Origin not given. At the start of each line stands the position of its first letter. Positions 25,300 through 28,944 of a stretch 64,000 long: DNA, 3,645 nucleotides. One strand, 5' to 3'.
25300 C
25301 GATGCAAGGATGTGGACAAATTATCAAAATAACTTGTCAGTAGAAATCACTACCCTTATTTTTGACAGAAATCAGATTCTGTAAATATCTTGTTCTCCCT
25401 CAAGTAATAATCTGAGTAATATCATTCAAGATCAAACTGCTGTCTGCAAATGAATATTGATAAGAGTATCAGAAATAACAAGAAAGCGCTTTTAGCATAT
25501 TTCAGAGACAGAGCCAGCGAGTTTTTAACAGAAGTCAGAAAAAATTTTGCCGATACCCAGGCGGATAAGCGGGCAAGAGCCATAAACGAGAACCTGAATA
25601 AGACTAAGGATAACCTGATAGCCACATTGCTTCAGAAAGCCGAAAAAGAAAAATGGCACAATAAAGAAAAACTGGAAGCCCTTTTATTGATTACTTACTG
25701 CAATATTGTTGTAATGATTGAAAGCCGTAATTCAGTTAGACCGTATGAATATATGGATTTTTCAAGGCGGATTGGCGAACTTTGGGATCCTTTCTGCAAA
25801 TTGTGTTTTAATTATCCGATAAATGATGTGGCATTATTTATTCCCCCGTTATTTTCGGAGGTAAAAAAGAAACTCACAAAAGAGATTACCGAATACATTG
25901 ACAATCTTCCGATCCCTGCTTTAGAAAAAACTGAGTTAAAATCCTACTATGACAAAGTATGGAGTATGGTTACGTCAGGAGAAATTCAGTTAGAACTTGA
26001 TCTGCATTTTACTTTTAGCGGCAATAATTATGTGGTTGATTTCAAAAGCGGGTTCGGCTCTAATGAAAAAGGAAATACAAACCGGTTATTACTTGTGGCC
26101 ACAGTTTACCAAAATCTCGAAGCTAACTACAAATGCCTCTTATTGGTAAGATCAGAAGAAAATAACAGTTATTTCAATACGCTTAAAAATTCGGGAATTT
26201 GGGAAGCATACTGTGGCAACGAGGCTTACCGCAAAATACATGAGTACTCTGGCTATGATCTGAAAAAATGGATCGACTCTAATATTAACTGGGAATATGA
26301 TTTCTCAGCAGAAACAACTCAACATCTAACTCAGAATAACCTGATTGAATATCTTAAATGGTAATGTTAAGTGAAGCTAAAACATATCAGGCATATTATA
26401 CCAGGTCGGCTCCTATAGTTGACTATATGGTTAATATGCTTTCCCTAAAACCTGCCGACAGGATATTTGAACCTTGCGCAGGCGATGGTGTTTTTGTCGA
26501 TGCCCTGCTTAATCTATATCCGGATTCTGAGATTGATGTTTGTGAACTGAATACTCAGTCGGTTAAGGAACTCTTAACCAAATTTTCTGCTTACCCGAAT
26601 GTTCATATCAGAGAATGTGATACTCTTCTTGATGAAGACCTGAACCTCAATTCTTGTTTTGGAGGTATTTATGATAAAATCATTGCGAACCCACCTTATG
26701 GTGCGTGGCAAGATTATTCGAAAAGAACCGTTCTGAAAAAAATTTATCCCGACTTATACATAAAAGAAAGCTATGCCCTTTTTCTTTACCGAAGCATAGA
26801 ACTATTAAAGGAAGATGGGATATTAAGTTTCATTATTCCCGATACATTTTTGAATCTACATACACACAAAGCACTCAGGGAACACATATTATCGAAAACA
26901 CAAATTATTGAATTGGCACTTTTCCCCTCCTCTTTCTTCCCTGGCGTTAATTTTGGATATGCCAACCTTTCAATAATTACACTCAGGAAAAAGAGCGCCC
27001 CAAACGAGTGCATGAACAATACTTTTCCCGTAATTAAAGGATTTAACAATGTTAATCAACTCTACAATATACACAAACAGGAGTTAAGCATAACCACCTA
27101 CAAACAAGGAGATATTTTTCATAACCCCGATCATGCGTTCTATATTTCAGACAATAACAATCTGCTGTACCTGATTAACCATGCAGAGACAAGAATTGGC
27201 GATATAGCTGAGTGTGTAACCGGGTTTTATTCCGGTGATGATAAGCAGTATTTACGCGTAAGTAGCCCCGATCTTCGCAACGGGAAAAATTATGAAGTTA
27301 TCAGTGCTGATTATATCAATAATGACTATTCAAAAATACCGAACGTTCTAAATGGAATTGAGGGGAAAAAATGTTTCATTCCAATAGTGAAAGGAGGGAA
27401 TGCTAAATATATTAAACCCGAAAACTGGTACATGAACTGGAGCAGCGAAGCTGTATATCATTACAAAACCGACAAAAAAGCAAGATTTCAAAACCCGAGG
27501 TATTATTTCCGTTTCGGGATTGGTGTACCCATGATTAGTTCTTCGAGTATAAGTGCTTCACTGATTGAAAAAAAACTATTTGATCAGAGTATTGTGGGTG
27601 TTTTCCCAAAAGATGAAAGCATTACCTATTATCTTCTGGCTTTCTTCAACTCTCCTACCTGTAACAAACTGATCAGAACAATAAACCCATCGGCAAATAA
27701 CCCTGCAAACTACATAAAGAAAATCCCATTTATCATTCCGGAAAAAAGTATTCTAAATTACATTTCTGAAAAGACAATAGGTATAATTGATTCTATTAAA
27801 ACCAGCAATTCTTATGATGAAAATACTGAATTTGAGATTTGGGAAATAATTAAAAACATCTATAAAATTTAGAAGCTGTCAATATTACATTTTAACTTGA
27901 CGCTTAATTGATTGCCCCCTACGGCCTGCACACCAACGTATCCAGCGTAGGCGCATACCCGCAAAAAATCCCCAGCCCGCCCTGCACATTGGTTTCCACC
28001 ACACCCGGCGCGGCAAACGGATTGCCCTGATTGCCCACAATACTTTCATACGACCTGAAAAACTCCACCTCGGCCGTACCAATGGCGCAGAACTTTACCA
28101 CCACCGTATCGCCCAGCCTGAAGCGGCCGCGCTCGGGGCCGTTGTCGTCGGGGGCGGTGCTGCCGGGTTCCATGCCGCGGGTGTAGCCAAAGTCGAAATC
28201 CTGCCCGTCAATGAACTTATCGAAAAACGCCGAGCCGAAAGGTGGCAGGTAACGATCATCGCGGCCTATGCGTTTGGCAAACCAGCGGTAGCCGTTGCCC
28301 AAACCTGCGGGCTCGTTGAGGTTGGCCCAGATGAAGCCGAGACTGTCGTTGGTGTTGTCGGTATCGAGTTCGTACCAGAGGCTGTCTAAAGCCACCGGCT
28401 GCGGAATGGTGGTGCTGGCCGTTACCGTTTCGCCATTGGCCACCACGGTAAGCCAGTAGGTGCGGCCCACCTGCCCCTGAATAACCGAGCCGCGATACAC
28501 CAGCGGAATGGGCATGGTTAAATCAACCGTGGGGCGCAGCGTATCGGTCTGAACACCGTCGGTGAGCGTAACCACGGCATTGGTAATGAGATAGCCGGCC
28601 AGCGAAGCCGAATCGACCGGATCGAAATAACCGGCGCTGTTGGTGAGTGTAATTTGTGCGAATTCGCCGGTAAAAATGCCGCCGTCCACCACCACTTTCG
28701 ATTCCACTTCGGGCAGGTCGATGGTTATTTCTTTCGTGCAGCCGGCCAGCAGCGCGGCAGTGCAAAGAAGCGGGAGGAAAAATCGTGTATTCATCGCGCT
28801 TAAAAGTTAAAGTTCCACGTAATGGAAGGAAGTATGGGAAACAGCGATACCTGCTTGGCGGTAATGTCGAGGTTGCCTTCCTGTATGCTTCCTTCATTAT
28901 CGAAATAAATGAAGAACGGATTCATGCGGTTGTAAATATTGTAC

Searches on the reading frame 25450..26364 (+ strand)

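Call 58: search_protein_families(library=pfam, proteins=[window:25450-26364:+], max_evalue=0.001)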
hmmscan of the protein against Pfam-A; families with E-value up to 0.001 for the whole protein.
window:25450-26364:+ (304 aa): 0 families

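Call 59: search_protein_families(library=padloc, proteins=[window:25450-26364:+], max_evalue=0.001)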
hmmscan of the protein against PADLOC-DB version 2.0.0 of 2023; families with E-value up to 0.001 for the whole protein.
window:25450-26364:+ (304 aa): 1 family
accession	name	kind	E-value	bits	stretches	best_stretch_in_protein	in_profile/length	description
PDLC03405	REase_II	-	1.5e-100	334.6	1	8-304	10-310/310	Type II restriction enzyme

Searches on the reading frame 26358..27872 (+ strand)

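Call 58: search_protein_families(library=pfam, proteins=[window:26358-27872:+], max_evalue=0.001)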
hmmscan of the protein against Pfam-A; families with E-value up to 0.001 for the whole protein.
window:26358-27872:+ (504 aa): 2 families
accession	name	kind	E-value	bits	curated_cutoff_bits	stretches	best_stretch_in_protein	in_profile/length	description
PF07669.17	Eco57I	-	2.1e-17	64.2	25.3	1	102-189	72-165/171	Eco57I restriction-modification methylase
PF02384.22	N6_Mtase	-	4.1e-08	33.3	20.4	1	7-214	22-235/311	N-6 DNA Methylase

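Call 59: search_protein_families(library=padloc, proteins=[window:26358-27872:+], max_evalue=0.001)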
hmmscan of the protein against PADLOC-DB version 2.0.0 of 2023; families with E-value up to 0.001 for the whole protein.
window:26358-27872:+ (504 aa): 50 families (the best 25 are shown)
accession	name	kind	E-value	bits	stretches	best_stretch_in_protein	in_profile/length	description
PDLC02521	PglX|PglXI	-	2e-35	120.1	1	63-499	438-870/1174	PglX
PDLC03347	MTase_II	-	3.4e-29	99.9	1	9-503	6-468/488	Type II methyltransferase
PDLC03600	REase_MTase_IIG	-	3.4e-29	99.5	1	65-498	454-881/1205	Type IIG restriction enzyme-methyltransferase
PDLC04134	mad2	-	1.3e-22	78.3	1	11-213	270-447/492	mads_2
PDLC02524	PglX|PglXI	-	1.4e-21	74.7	1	91-500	284-682/722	PglX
PDLC03267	MTase_II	-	8.1e-19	65.9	1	9-252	12-253/539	Type II methyltransferase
PDLC03248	MTase_II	-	3.6e-18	63.6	1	8-198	7-186/521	Type II methyltransferase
PDLC02528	PglX|PglXI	-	1.5e-17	60.7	1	104-459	472-795/1125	PglX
PDLC02523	PglX|PglXI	-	5e-16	55.7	1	103-458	560-904/1428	PglX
PDLC03348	MTase_II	-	8.9e-16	55.5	1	80-197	322-441/727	Type II methyltransferase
PDLC02516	PglX|PglXI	-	1e-14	52.2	1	260-491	43-266/593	PglX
PDLC03021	MTase_I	-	1.7e-14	51.5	1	4-195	157-363/491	Type I methyltransferase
PDLC02527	PglX|PglXI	-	2.4e-14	50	1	104-458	556-894/1332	PglX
PDLC03331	MTase_II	-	2.5e-14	50.9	1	8-180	27-198/541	Type II methyltransferase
PDLC03227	MTase_II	-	4.8e-14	50.1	1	19-191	35-218/494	Type II methyltransferase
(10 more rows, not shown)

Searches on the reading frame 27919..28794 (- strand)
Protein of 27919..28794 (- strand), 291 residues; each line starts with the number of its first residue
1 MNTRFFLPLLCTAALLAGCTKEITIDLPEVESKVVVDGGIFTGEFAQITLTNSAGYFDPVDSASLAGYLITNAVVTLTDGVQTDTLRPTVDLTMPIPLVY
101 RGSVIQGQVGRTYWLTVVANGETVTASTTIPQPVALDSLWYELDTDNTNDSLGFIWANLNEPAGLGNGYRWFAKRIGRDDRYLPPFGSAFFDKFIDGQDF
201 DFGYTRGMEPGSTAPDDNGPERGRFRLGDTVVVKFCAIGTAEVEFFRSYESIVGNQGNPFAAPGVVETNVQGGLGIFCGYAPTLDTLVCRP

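Call 58: search_protein_families(library=pfam, proteins=[window:27919-28794:-], max_evalue=0.001)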
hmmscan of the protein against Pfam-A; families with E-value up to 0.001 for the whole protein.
window:27919-28794:- (291 aa): 1 family
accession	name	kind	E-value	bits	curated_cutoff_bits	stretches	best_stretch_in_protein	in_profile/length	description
PF14054.11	DUF4249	-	5.1e-21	75.9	28.5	1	20-282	1-265/269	Domain of unknown function (DUF4249)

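Call 59: search_protein_families(library=padloc, proteins=[window:27919-28794:-], max_evalue=0.001)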
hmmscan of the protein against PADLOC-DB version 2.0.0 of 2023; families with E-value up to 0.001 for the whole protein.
window:27919-28794:- (291 aa): 0 families
